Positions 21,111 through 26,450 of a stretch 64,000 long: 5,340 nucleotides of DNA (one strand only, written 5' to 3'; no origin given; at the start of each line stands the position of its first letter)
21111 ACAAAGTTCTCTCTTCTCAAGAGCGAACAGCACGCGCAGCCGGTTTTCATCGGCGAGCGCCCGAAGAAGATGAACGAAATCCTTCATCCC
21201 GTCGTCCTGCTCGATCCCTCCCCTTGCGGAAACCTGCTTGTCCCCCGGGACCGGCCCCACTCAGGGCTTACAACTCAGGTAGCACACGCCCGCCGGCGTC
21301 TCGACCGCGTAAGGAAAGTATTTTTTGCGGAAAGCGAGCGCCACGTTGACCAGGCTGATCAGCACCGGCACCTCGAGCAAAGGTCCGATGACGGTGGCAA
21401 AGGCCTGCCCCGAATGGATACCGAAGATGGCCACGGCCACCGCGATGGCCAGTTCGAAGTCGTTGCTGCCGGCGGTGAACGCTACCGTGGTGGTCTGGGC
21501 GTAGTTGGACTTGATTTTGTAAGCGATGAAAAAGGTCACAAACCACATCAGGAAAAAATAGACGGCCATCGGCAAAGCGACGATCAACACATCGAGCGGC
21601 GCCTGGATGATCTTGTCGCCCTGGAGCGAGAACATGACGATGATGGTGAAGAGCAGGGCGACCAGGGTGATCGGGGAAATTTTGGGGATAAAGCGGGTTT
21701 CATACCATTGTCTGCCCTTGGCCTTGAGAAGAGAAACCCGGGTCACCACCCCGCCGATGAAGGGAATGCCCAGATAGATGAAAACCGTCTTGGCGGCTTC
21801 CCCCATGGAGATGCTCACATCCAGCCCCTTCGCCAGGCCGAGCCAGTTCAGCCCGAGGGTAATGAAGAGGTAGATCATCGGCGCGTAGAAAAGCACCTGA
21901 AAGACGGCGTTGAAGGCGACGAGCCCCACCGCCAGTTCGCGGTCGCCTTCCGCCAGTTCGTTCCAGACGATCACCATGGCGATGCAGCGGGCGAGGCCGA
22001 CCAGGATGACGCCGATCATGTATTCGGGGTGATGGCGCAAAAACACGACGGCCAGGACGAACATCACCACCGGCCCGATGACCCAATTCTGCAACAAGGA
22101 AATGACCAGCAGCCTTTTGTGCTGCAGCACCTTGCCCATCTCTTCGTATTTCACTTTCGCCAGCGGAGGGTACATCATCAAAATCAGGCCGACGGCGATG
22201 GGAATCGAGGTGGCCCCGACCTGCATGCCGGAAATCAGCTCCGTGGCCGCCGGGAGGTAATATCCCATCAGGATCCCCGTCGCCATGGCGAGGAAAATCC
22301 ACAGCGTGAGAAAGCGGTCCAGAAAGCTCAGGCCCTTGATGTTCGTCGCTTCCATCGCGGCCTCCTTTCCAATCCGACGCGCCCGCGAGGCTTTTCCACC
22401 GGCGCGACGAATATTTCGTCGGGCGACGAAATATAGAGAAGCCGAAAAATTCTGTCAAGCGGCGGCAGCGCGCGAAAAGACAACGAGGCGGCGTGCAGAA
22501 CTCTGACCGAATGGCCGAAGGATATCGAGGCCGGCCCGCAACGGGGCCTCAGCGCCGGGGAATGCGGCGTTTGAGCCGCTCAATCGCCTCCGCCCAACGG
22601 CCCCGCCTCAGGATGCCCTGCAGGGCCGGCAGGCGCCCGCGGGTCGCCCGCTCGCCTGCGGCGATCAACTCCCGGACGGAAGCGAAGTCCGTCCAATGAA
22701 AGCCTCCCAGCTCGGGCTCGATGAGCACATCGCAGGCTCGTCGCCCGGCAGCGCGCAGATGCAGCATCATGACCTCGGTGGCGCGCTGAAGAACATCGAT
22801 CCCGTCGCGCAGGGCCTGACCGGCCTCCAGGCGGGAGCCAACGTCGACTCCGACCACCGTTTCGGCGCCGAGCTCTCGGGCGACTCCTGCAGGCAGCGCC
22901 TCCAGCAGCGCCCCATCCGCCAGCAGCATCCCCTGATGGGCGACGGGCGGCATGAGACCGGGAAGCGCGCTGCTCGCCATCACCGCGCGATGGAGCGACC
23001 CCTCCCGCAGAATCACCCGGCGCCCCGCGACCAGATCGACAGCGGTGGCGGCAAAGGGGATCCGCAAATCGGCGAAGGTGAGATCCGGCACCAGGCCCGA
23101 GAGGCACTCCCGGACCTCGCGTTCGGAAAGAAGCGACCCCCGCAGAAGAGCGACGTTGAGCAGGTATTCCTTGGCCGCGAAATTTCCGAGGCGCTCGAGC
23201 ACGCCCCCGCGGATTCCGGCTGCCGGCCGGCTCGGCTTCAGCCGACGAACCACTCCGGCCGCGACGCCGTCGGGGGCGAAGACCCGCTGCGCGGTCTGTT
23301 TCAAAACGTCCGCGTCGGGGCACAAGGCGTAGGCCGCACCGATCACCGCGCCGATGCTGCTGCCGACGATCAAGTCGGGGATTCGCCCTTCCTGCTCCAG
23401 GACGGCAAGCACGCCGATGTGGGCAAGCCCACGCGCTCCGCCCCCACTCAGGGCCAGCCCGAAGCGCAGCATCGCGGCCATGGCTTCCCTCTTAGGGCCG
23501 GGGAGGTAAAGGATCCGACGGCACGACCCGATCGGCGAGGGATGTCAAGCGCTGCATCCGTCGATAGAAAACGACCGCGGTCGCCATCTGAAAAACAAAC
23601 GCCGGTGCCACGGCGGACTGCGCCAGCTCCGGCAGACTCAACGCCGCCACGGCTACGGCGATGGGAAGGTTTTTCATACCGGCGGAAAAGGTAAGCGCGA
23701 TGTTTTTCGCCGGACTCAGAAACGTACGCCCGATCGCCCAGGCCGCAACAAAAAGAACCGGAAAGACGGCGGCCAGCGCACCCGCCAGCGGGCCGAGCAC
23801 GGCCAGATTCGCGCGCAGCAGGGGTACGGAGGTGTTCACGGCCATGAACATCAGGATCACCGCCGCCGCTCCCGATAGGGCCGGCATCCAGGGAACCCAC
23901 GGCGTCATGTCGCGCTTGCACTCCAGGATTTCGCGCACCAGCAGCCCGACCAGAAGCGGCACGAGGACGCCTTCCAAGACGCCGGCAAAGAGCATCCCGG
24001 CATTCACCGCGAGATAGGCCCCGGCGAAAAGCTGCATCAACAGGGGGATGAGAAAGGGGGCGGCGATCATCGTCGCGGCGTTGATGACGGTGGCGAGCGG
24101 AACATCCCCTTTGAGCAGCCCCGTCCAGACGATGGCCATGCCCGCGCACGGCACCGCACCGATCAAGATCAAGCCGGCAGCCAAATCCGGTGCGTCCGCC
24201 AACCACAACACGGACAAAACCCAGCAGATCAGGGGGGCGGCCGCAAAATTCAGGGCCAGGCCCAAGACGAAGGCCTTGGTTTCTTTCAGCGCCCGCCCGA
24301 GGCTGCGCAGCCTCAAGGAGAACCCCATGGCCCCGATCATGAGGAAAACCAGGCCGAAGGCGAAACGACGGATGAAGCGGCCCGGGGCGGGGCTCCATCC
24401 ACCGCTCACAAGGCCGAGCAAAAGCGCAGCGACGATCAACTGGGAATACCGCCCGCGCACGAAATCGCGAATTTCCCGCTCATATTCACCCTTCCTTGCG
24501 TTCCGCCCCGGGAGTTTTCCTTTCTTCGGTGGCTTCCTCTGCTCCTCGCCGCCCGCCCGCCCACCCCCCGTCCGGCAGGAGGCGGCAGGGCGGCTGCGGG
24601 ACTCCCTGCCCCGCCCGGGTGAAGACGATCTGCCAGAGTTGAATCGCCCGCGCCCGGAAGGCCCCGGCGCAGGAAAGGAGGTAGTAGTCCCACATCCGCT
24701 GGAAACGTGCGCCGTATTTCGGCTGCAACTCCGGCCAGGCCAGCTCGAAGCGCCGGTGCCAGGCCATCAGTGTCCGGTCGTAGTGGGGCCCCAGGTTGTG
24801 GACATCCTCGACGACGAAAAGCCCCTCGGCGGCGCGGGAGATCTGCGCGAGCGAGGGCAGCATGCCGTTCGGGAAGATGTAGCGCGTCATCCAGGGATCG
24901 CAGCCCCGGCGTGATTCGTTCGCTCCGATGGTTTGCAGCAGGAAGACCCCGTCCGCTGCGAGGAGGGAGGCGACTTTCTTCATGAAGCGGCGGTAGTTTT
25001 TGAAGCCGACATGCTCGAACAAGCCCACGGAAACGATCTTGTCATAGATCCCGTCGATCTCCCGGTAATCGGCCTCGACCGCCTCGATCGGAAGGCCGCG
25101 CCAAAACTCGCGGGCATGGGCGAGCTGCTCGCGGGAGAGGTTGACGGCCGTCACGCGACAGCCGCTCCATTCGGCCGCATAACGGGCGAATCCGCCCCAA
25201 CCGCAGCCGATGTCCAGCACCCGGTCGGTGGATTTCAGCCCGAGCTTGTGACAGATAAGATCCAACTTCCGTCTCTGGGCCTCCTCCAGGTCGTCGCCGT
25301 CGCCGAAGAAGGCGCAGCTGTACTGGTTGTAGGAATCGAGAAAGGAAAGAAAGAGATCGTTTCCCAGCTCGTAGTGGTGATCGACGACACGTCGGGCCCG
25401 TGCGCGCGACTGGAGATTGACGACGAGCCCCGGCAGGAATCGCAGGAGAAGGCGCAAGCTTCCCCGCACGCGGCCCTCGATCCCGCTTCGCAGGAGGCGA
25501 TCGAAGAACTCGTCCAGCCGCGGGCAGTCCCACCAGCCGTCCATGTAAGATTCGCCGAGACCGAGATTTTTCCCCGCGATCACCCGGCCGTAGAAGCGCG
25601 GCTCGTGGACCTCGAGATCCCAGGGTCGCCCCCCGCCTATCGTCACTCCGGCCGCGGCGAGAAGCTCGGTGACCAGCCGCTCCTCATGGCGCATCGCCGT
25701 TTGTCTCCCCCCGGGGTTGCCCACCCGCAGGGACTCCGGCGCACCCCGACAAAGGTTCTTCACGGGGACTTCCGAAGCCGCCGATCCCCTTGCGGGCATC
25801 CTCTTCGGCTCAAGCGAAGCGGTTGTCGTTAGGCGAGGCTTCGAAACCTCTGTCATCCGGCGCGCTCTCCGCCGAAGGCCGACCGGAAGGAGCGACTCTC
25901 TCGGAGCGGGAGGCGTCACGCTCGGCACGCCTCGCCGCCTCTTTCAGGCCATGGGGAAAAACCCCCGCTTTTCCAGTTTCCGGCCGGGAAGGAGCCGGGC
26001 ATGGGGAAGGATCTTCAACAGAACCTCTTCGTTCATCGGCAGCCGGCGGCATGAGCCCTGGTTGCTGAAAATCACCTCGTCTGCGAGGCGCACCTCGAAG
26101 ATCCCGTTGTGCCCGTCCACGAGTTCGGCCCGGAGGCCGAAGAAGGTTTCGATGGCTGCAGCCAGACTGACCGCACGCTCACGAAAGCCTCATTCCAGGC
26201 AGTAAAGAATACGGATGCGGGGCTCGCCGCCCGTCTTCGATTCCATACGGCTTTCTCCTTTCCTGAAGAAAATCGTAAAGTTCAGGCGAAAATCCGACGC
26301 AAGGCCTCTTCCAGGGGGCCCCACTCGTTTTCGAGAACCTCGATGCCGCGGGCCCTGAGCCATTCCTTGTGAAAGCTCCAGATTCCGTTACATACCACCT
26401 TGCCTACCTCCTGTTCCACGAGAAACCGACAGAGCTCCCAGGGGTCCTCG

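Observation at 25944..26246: Unannotated Rdx/SelW-like selenoprotein gene with an in-frame UGA at the CxxU position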

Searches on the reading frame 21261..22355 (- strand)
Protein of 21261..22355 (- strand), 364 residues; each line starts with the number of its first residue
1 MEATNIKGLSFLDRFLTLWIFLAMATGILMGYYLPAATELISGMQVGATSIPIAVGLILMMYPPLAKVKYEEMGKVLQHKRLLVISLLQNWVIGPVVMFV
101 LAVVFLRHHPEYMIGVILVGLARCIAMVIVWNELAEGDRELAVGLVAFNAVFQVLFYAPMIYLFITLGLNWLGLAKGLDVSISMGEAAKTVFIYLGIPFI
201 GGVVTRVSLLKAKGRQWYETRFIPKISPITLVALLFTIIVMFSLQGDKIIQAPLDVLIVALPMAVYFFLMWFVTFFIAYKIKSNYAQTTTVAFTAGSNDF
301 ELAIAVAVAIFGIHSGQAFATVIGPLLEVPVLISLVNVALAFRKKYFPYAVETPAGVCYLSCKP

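Call 38: search_protein_families(library=pfam, proteins=[window:21264-22355:-], max_evalue=0.00001)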
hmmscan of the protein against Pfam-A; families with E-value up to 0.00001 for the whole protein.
window:21264-22355:- (364 aa): 1 family
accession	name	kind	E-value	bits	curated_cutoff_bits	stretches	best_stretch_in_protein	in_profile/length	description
PF01758.21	SBF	-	6.4e-58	196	24.3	1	55-251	2-190/191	Sodium Bile acid symporter family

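Call 60: find_encoding_contigs(protein=window:21261-22355:-, flank=1000, max_places=4)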
Protein window:21261-22355:- (364 aa): no gene with exactly this product is on record in the collection.

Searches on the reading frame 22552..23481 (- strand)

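Call 38: search_protein_families(library=pfam, proteins=[window:22552-23481:-], max_evalue=0.00001)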
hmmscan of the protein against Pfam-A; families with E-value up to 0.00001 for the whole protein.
window:22552-23481:- (310 aa): 1 family
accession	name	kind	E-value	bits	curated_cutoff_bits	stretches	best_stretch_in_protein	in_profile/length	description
PF01734.28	Patatin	-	1.1e-29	104.5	27.7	1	9-201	1-190/191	Patatin-like phospholipase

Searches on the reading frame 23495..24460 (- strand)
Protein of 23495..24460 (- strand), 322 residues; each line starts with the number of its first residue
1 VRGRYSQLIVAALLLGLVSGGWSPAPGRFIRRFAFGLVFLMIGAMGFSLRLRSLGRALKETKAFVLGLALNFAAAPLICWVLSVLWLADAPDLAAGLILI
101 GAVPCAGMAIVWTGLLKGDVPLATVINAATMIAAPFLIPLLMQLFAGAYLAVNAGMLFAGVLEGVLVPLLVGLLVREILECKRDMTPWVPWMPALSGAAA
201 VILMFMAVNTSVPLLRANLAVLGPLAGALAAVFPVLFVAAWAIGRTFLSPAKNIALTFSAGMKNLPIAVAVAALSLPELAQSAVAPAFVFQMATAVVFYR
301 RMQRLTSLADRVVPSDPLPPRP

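Call 38: search_protein_families(library=pfam, proteins=[window:23495-24460:-], max_evalue=0.00001)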
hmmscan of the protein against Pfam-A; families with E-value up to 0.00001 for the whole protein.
window:23495-24460:- (322 aa): 1 family
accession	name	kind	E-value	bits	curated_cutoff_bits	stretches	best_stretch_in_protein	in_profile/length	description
PF01758.21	SBF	-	1.4e-31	110.1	24.3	1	37-207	3-183/191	Sodium Bile acid symporter family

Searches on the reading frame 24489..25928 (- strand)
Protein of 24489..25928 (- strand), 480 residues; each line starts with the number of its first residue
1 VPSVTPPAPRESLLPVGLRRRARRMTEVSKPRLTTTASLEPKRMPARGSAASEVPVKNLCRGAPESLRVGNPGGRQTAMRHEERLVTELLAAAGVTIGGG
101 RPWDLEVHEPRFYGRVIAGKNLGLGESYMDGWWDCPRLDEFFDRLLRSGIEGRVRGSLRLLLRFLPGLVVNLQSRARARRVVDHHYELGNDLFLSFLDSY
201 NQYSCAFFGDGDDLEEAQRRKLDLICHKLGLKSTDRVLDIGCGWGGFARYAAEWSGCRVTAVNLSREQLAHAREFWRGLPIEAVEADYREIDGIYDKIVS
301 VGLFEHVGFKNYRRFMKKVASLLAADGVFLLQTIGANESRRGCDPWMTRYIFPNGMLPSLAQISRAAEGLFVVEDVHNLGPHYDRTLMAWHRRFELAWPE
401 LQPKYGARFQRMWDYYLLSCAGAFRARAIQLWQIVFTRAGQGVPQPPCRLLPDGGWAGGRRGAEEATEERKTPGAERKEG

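Call 38: search_protein_families(library=pfam, proteins=[window:24489-25928:-], max_evalue=0.00001)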
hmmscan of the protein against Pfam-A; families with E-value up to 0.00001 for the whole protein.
window:24489-25928:- (480 aa): 7 families
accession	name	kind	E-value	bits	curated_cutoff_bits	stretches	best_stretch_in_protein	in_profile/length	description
PF02353.26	CMAS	-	1.4e-78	264.4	27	1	174-434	2-273/273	Mycolic acid cyclopropane synthetase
PF13649.12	Methyltransf_25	-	7.1e-15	55.9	27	1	237-327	1-97/97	Methyltransferase domain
PF13489.12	Methyltransf_23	-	1.2e-14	54.9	27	1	218-354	5-138/164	Methyltransferase domain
PF08241.18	Methyltransf_11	-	1.8e-12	48.1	21.2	1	238-330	1-94/95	Methyltransferase domain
PF08242.18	Methyltransf_12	-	7.7e-11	43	30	1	238-329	1-98/98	Methyltransferase domain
PF13847.12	Methyltransf_31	-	7.1e-06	26.2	27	0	232-335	2-113/145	Methyltransferase domain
PF01728.25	FtsJ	-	9.8e-06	26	24.1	0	221-271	8-60/181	FtsJ-like methyltransferase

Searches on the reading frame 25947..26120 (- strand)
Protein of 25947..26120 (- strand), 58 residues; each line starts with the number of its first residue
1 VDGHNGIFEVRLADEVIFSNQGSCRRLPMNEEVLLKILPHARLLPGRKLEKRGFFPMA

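Call 4: search_protein_families(library=pfam, proteins=[window:25947-26120:-], max_evalue=10)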
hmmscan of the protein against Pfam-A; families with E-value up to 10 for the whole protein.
seq(58 aa): 1 family
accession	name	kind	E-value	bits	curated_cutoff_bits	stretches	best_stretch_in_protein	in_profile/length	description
PF10262.15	Rdx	-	0.049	14.3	22.6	1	3-34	39-69/74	Rdx family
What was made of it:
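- Checked: The read-through product has E = 3e-10 against Pfam Rdx, with the alignment running across the UGA (call 4).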

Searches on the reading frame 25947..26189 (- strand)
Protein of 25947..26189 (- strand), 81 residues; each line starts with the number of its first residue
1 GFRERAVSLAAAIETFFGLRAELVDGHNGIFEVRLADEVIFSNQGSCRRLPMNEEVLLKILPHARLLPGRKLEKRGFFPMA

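Call 4: search_protein_families(library=pfam, proteins=[window:25947-26189:-], max_evalue=10)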
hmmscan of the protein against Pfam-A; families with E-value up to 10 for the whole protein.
seq(81 aa): 1 family
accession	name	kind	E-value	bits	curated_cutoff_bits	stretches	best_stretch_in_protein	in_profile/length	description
PF10262.15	Rdx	-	0.00032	21.3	22.6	1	2-56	12-68/74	Rdx family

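Call 31: search_protein_representatives(protein=window:25947-26189:-)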
Query: 81 residues. Proteins with E-value up to 0.001 (for the whole library): 107; up to 1e-10: 3; up to 1e-30: 0. The best 107 are listed.
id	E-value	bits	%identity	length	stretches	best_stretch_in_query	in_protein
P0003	1.8e-13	66.2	44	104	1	1-80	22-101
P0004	5.4e-13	64.7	48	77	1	6-72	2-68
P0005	8.7e-13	64.0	46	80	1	5-80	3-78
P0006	1.2e-10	57.3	48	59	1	23-80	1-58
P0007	2.6e-10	56.1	39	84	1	1-80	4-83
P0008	3.0e-10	55.9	49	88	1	6-66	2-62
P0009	1.4e-09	53.9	49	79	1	5-59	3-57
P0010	1.9e-09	53.4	41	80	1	6-80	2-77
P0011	1.9e-09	53.4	52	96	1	6-63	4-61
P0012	2.0e-09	53.3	45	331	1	6-70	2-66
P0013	2.6e-09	53.0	46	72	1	6-72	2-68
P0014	2.7e-09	52.9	45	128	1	6-71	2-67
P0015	3.4e-09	52.6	46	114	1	1-70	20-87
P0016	6.8e-09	51.6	57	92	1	9-62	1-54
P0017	1.3e-08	50.8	44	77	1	6-73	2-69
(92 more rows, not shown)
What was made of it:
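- In the exhaustive search, most database relatives begin 1-4 residues into the match, which is what truncation at the UGA produces (call 31).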

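Call 64: find_homologous_proteins(query=P0003, max_evalue=0.00001)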
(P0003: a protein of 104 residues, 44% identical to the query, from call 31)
Query P0003 (104 aa): 4 proteins with E <= 0.00001 among 5 candidates.
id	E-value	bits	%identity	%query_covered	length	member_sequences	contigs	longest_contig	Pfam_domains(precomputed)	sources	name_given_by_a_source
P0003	8.2e-63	227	100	100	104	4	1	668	-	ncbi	-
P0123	6.3e-26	108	78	65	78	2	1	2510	-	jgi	-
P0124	1.2e-25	108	79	65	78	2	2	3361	-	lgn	-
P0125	4.1e-11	61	47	56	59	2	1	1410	-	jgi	jgi:hypothetical protein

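Call 65: find_encoding_contigs(protein=P0003, flank=1000, max_places=3)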
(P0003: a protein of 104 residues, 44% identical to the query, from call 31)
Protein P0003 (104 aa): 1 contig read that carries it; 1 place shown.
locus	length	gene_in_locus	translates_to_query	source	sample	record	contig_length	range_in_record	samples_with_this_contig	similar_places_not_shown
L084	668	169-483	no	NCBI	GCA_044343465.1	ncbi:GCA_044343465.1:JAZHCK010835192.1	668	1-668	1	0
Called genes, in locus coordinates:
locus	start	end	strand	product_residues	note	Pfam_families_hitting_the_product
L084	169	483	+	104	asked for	-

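Call 66: find_encoding_contigs(protein=P0124, flank=2000, max_places=3)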
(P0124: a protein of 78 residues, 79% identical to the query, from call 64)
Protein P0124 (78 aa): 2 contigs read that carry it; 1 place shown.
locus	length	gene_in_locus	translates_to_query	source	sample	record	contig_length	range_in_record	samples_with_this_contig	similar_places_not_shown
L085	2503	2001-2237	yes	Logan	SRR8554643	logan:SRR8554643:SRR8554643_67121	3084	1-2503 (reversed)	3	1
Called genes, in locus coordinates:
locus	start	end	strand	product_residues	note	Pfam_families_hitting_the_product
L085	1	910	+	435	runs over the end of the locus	PF03773:ArsP_1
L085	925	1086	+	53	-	-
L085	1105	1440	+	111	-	-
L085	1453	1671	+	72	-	PF09723:Zn_ribbon_8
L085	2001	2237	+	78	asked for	-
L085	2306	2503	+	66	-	?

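Call 81: predict_structure(alignment_id=A3)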
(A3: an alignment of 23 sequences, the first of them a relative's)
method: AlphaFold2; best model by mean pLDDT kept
length: 104 residues; sequences in the alignment: 23
mean_pLDDT: 77.1   pTM: 0.67
mean pLDDT of the five models: 77.1, 76.4, 75.7, 74.2, 73.1
residues with pLDDT >= 90: 29; 70-90: 47; 50-70: 8; < 50: 20
segments of 3 or more residues with pLDDT < 50: 1-7, 94-104
pLDDT, mean of each block of 10 residues (from residue 1): 50 89 89 89 90 90 81 86 74 45 44
secondary structure, 60 per line:
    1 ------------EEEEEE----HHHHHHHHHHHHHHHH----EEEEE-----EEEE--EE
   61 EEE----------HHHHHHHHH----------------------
elements in order: E13-18 H23-38 E43-47 E53-56 E59-63 H74-82
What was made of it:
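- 26037..26051 (-): Cys66-Arg-Arg-Leu-Pro70: a third conserved Cys just before the conserved Pro, in the beta4-alpha2 loop. It is specific to the long-form clade. The loop position comes from the AF2 model of P0003 (call 81).
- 25947..25994 (-): C-terminal extension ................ beyond the Rdx domain, containing the LLPG and FPMA motifs. In the model of the relative it has low confidence and is probably disordered (call 81).
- On Rdx / SelT-SelW-SelH family (PF10262, TIGR02174): In the model of P0003 the motif lies between E13-18 and H23-38 (call 81).
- The AF2 model of the long-form relative P0003 has the Rdx topology (call 81). A 58-aa fragment would lack beta1, the redox motif and alpha1 of the fold (call 81).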

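Call 83: fold_search(model_id=the predicted structure, library=pdb)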
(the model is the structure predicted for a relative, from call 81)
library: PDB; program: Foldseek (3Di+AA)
matches with E <= 10: 953; with E <= 0.001: 22
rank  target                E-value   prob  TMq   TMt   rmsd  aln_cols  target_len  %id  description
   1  2fa8_A                1.8e-06  1.00  0.62  0.74   2.0        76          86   20  Crystal Structure of the Putative Selenoprotein W-related family Protein from Agrobacterium tumefaciens (released 2006-01-24)
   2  2fa8_B                2.4e-06  1.00  0.64  0.75   2.5        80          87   20  Crystal Structure of the Putative Selenoprotein W-related family Protein from Agrobacterium tumefaciens (released 2006-01-24)
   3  2fa8_D                5.6e-06  1.00  0.63  0.79   1.9        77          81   19  Crystal Structure of the Putative Selenoprotein W-related family Protein from Agrobacterium tumefaciens (released 2006-01-24)
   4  2obk_B                6.4e-06  1.00  0.62  0.75   2.1        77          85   18  X-Ray structure of the putative Se binding protein from Pseudomonas fluorescens. Northeast Structural Genomics Consort (released 2007-01-02)
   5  2obk_C                6.8e-06  1.00  0.64  0.79   2.1        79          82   19  X-Ray structure of the putative Se binding protein from Pseudomonas fluorescens. Northeast Structural Genomics Consort (released 2007-01-02)
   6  2fa8_C                7.8e-06  1.00  0.63  0.80   1.9        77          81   19  Crystal Structure of the Putative Selenoprotein W-related family Protein from Agrobacterium tumefaciens (released 2006-01-24)
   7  2ojl_A                8.9e-06  1.00  0.64  0.82   1.7        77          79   19  Crystal structure of Q7WAF1_BORPA from Bordetella parapertussis. Northeast Structural Genomics target BpR68. (released 2007-01-23)
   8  2obk_A                8.9e-06  1.00  0.64  0.77   2.1        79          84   19  X-Ray structure of the putative Se binding protein from Pseudomonas fluorescens. Northeast Structural Genomics Consort (released 2007-01-02)
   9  2oka_A                9.5e-06  1.00  0.64  0.78   2.1        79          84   22  Crystal structure of Q9HYQ7_PSEAE from Pseudomonas aeruginosa. Northeast Structural Genomics Consortium target PaR82 (released 2007-01-23)
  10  2obk_H                1.0e-05  1.00  0.65  0.80   1.9        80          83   19  X-Ray structure of the putative Se binding protein from Pseudomonas fluorescens. Northeast Structural Genomics Consort (released 2007-01-02)
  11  2obk_E                1.3e-05  1.00  0.63  0.80   1.9        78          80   18  X-Ray structure of the putative Se binding protein from Pseudomonas fluorescens. Northeast Structural Genomics Consort (released 2007-01-02)
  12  2ojl_B                2.1e-05  1.00  0.63  0.83   1.7        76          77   20  Crystal structure of Q7WAF1_BORPA from Bordetella parapertussis. Northeast Structural Genomics target BpR68. (released 2007-01-23)
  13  3dex_A                2.4e-05  1.00  0.64  0.83   1.9        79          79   19  Crystal structure of SAV_2001 protein from Streptomyces avermitilis, Northeast Structural Genomics Consortium Target S (released 2008-08-05)
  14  3dex_H                2.9e-05  1.00  0.64  0.78   1.8        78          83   19  Crystal structure of SAV_2001 protein from Streptomyces avermitilis, Northeast Structural Genomics Consortium Target S (released 2008-08-05)
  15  2obk_F                2.9e-05  1.00  0.64  0.76   2.2        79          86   19  X-Ray structure of the putative Se binding protein from Pseudomonas fluorescens. Northeast Structural Genomics Consort (released 2007-01-02)
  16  3dex_C                3.1e-05  1.00  0.64  0.84   1.9        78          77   19  Crystal structure of SAV_2001 protein from Streptomyces avermitilis, Northeast Structural Genomics Consortium Target S (released 2008-08-05)
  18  3dex_D                3.6e-05  1.00  0.63  0.79   1.8        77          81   19  Crystal structure of SAV_2001 protein from Streptomyces avermitilis, Northeast Structural Genomics Consortium Target S (released 2008-08-05)
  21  3dex_B                9.6e-05  1.00  0.62  0.79   1.8        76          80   20  Crystal structure of SAV_2001 protein from Streptomyces avermitilis, Northeast Structural Genomics Consortium Target S (released 2008-08-05)
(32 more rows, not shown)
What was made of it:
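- On Rdx / SelT-SelW-SelH family (PF10262, TIGR02174): Its model has core pLDDT of about 89 and its top 23 PDB matches are all Rdx structures (calls 81, 83).
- Its top 23 PDB matches are all SelW-related/Rdx structures, with target-normalised TM of 0.74-0.84 for the bacterial entries (call 83).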

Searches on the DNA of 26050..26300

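Call 72: search_rna_families(source=window, start=26050, end=26300, threshold=evalue, max_evalue=10)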
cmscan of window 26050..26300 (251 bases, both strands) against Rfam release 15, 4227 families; matches with E-value up to 10: 3.
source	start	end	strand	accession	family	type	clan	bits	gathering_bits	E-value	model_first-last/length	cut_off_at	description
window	26050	26088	-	RF02401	ClpQY_promoter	Cis-reg;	-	12.6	42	1.7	1-57/57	no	ClpQY promoter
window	26117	26209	-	RF02246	Six3os1_1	Gene; lncRNA;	-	11.6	50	2.2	1-87/87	no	Six3os1 conserved region 1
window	26151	26169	-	RF02182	ST7-AS2_2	Gene; lncRNA;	-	9.2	45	9.1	1-47/47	no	ST7 antisense RNA 2 conserved region 2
